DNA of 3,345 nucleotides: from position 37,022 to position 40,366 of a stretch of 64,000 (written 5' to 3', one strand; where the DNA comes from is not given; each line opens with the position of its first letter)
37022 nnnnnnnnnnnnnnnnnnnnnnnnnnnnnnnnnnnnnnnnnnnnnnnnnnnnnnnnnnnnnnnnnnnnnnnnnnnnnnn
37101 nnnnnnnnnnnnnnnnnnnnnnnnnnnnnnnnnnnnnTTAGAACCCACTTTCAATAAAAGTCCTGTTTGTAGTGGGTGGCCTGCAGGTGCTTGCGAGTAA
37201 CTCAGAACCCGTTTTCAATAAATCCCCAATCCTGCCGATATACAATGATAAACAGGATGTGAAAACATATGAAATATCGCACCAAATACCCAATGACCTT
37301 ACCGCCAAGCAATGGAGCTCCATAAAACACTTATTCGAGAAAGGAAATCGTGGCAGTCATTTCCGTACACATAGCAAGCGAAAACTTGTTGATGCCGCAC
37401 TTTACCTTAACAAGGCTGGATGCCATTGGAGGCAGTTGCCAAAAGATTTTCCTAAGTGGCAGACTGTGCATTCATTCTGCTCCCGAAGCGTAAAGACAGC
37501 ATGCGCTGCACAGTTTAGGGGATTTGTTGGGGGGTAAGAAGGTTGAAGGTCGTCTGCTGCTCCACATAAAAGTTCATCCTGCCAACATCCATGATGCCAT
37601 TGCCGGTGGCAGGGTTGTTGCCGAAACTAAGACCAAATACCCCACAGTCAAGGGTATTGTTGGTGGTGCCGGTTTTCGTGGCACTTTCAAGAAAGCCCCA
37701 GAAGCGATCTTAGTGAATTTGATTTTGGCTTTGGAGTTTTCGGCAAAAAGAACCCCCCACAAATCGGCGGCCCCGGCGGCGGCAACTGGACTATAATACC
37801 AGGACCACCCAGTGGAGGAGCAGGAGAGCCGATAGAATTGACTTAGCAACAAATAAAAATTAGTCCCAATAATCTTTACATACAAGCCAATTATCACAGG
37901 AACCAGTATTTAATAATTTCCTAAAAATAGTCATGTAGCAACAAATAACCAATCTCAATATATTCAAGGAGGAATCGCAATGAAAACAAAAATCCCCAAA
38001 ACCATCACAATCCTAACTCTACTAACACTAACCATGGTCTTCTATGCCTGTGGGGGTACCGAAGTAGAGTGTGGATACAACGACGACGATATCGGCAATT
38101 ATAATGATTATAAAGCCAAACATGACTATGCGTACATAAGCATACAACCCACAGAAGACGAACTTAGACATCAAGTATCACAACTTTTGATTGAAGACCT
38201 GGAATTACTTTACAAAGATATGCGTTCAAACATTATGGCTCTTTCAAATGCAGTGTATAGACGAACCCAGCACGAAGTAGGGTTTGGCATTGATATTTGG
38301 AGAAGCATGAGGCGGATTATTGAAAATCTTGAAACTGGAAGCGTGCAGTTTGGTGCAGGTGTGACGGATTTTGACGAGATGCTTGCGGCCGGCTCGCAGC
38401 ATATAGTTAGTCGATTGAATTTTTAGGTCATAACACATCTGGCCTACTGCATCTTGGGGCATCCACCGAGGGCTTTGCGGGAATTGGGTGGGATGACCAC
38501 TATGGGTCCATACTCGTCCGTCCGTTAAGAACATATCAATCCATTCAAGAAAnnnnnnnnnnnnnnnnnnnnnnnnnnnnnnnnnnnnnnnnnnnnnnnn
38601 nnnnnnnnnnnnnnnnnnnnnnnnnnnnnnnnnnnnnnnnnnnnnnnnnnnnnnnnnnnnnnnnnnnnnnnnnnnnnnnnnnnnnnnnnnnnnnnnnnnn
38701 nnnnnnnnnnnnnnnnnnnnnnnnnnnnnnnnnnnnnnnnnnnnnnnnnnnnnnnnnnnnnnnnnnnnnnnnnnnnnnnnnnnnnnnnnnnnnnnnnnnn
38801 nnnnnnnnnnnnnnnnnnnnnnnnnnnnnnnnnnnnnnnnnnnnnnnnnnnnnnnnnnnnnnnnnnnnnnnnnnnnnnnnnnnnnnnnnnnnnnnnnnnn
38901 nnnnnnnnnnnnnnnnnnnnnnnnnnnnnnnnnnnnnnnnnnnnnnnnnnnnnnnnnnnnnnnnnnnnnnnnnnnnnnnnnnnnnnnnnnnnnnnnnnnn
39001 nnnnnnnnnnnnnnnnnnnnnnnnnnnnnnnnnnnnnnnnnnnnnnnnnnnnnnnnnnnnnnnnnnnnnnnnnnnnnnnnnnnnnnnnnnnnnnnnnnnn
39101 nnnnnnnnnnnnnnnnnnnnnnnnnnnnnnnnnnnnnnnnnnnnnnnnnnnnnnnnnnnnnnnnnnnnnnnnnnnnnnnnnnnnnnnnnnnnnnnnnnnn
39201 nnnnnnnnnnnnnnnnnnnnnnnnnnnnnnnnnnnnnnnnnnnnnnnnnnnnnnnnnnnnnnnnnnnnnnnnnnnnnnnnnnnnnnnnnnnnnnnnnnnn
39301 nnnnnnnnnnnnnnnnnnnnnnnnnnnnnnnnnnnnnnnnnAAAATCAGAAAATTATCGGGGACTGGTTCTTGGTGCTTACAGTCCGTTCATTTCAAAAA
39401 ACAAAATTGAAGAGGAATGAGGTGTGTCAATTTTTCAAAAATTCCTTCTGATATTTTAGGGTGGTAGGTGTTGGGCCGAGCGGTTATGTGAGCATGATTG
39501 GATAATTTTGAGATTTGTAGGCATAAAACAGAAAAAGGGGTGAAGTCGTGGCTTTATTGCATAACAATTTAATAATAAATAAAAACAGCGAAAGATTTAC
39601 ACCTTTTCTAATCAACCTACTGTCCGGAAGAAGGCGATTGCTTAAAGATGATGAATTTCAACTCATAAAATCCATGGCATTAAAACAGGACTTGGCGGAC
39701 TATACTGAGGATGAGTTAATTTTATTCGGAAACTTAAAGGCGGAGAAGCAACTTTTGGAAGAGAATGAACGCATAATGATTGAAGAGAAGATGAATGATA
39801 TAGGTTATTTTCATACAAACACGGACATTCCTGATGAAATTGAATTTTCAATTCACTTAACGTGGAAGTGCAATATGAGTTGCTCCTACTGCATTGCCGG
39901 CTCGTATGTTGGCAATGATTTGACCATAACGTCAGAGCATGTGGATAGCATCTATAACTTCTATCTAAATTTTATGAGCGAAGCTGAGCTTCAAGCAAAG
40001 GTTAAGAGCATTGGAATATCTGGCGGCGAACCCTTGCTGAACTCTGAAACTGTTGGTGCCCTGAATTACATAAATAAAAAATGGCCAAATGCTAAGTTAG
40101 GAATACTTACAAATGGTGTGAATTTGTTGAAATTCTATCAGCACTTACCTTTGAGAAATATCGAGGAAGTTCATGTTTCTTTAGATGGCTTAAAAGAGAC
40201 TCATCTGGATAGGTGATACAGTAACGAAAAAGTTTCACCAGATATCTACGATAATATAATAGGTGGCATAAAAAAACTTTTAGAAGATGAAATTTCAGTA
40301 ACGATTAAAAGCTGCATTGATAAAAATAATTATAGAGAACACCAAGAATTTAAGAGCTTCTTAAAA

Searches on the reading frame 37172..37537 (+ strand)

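Call 65: search_protein_families(library=pfam, max_evalue=0.001, proteins=[window:37172-37537:+])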
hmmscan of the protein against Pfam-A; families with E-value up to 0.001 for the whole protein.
window:37172-37537:+ (121 aa): 1 family
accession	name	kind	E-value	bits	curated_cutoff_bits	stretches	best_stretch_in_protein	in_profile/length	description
PF13340.11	DUF4096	-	3.7e-16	59.6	34.3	1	43-109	1-69/76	Putative transposase of IS4/5 family (DUF4096)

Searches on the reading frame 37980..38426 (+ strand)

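Call 20: search_protein_families(library=pfam, max_evalue=0.01, proteins=[window:37980-38426:+])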
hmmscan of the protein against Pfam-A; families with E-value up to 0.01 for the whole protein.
window:37980-38426:+ (148 aa): 1 family
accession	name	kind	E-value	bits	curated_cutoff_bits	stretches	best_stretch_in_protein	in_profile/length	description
PF15281.11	Consortin_C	-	0.00049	20.5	30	1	10-66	57-113/114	Consortin C-terminus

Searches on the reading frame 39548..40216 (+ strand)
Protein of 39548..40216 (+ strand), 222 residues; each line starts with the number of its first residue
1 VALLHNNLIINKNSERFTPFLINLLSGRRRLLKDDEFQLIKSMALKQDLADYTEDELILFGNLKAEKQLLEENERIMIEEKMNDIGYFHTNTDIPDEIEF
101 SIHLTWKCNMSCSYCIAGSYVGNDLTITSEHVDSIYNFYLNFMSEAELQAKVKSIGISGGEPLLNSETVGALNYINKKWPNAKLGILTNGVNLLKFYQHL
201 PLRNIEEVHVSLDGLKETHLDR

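Call 20: search_protein_families(library=pfam, max_evalue=0.01, proteins=[window:39548-40216:+])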
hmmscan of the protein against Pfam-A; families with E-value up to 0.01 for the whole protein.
window:39548-40216:+ (222 aa): 2 families
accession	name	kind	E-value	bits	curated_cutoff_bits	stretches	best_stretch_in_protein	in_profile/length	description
PF04055.27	Radical_SAM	-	8e-10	39.6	29.5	1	107-221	6-118/166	Radical SAM superfamily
PF13353.11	Fer4_12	-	7.6e-06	26.7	22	1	107-215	14-116/137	4Fe-4S single cluster domain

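Call 22: search_protein_families(library=ncbifam, max_evalue=0.01, proteins=[window:39548-40216:+])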
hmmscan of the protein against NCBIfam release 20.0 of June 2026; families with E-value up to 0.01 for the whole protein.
window:39548-40216:+ (222 aa): 59 families (the best 25 are shown)
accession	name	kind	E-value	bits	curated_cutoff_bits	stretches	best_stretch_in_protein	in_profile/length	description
NF038107.1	rSAM_NF038107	equivalog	1.3e-15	57.2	600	1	6-221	6-212/444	Cys-every-fifth radical SAM/SPASM peptide maturase CefB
TIGR02666.1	moaA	equivalog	2.4e-15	56.4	284.05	1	102-219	14-129/336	GTP 3',8-cyclase MoaA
NF052473.1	rSAM_FlmE_OhkG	exception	4.4e-14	52.1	500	1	7-219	8-225/481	FlmE/OhkG family radical SAM/SPASM peptide maturase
NF038283.1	viperin_w_prok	equivalog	3.4e-13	49.4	180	1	100-218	4-120/281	viperin family antiviral radical SAM protein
NF001199.0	PRK00164.2-1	equivalog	6.3e-12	45.2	231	1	100-218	14-124/308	GTP 3',8-cyclase MoaA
TIGR04317.1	W_rSAM_matur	equivalog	3.7e-11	42.7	380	1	101-218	7-116/349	tungsten cofactor oxidoreductase radical SAM maturase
TIGR02668.1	moaA_archaeal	equivalog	5.2e-11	42.1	325.25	1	101-218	13-122/303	GTP 3',8-cyclase MoaA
TIGR03974.1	rSAM_six_Cys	equivalog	6.8e-11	41.7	425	1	62-219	61-221/451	thioether cross-link-forming SCIFF peptide maturase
TIGR03977.1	rSAM_pair_HxsC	equivalog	2.9e-10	39.5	267.9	1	101-194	28-112/292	His-Xaa-Ser system radical SAM maturase HxsC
NF047865.1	rSAM_PapB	equivalog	2.6e-09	36.8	340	1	101-219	6-126/330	PapB family radical SAM/SPASM ranthipeptide maturase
NF033640.1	N_Twi_rSAM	subfamily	2.9e-09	36.5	170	1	95-218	108-245/398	twitch domain-containing radical SAM protein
TIGR04068.1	rSAM_ocin_clost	equivalog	4.9e-09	35.6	500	1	35-219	27-208/462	Cys-rich peptide radical SAM maturase CcpM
TIGR04463.1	rSAM_vs_C_rich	equivalog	7.5e-09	34.8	525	1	7-219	2-204/438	TIGR04463 family radical SAM/SPASM RiPP maturase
TIGR04148.1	GG_samocin_CFB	equivalog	1.9e-08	33.9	300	1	101-219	20-148/411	radical SAM peptide maturase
NF038170.1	lachnocin_rSAM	equivalog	2.1e-08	33.5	550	1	79-218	52-199/440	lachnocin radical SAM maturase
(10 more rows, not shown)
